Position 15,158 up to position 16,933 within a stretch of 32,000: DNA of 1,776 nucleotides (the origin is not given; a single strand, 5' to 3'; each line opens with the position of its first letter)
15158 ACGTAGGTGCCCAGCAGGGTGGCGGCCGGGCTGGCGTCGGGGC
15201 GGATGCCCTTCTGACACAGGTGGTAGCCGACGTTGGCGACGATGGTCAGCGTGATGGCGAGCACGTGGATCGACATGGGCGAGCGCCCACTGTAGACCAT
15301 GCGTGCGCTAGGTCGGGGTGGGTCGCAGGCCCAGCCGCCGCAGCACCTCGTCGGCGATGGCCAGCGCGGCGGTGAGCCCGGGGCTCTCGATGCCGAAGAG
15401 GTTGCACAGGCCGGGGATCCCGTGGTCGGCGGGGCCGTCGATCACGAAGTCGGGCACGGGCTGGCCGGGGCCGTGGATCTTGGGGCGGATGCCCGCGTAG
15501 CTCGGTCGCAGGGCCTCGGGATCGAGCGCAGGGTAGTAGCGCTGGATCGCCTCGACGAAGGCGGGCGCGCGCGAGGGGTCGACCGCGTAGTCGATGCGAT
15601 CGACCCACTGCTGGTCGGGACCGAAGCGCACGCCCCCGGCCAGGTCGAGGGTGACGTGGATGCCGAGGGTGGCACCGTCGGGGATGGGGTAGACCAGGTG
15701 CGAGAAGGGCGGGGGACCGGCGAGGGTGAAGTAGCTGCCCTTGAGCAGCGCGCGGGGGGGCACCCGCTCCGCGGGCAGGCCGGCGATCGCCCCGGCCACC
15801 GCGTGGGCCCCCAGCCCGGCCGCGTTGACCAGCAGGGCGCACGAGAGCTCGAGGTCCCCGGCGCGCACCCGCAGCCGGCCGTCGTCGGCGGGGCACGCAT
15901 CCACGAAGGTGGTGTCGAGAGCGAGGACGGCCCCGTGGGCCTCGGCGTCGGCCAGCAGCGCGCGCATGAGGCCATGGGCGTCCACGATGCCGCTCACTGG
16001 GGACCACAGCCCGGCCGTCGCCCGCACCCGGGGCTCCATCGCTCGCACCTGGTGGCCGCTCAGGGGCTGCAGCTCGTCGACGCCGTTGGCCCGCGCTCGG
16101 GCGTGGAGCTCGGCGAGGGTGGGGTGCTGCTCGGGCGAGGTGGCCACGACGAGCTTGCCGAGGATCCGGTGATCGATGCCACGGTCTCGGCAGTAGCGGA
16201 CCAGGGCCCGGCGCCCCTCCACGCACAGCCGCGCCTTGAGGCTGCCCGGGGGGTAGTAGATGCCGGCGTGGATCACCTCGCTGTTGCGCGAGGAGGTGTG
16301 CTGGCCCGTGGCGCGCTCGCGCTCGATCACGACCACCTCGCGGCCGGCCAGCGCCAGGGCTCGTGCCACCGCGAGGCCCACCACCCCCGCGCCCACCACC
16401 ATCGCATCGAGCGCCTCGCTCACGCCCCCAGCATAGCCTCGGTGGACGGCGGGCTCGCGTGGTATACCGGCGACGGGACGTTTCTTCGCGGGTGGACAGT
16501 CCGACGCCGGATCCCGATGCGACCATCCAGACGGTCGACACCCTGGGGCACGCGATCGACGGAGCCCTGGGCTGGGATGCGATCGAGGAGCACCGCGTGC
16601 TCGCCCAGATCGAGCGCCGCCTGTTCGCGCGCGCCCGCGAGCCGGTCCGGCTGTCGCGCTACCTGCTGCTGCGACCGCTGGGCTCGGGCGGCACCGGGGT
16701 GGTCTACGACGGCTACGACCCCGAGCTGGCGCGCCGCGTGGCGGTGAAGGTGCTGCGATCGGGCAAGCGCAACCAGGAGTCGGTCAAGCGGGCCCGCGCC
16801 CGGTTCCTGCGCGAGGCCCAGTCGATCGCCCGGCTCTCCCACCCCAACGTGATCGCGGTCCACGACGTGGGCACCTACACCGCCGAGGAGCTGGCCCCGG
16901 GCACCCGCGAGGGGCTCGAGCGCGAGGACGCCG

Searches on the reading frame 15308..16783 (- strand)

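Call 10: search_protein_families(library=pfam, proteins=[window:15308-16783:-], max_evalue=0.01)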
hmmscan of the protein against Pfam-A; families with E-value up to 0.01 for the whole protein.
window:15308-16783:- (491 aa): 11 families
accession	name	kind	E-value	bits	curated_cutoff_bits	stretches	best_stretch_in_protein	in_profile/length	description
PF01266.30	DAO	-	4e-59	201.4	27.9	1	126-480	1-350/353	FAD dependent oxidoreductase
PF13450.12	NAD_binding_8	-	9.7e-07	29.4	21.9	1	129-167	1-39/68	NAD(P)-binding Rossmann-like domain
PF00890.30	FAD_binding_2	-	1.6e-05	24.7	20.4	1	126-301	1-172/414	FAD binding domain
PF01494.25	FAD_binding_3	-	0.00027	20.7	22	1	126-163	3-40/349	FAD binding domain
PF07992.20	Pyr_redox_2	-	0.00033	20.6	26.1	1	127-167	145-185/291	Pyridine nucleotide-disulphide oxidoreductase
PF03486.20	HI0933_like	-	0.00048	20.1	50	0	126-161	2-37/244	HI0933-like protein Rossmann domain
PF02254.24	TrkA_N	-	0.0011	19.7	23.8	1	128-173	2-47/116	TrkA-N domain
PF00070.33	Pyr_redox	-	0.0017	19.2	22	1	127-157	2-32/82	Pyridine nucleotide-disulphide oxidoreductase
PF01262.27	AlaDh_PNT_C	-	0.0017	18.3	23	1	118-171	20-76/214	Alanine dehydrogenase/PNT, C-terminal domain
PF02558.23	ApbA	-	0.0044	17.1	22.2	1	128-165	2-38/150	Ketopantoate reductase PanE/ApbA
PF02737.24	3HCDH_N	-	0.0083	16.5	22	0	128-163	3-38/180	3-hydroxyacyl-CoA dehydrogenase, NAD binding domain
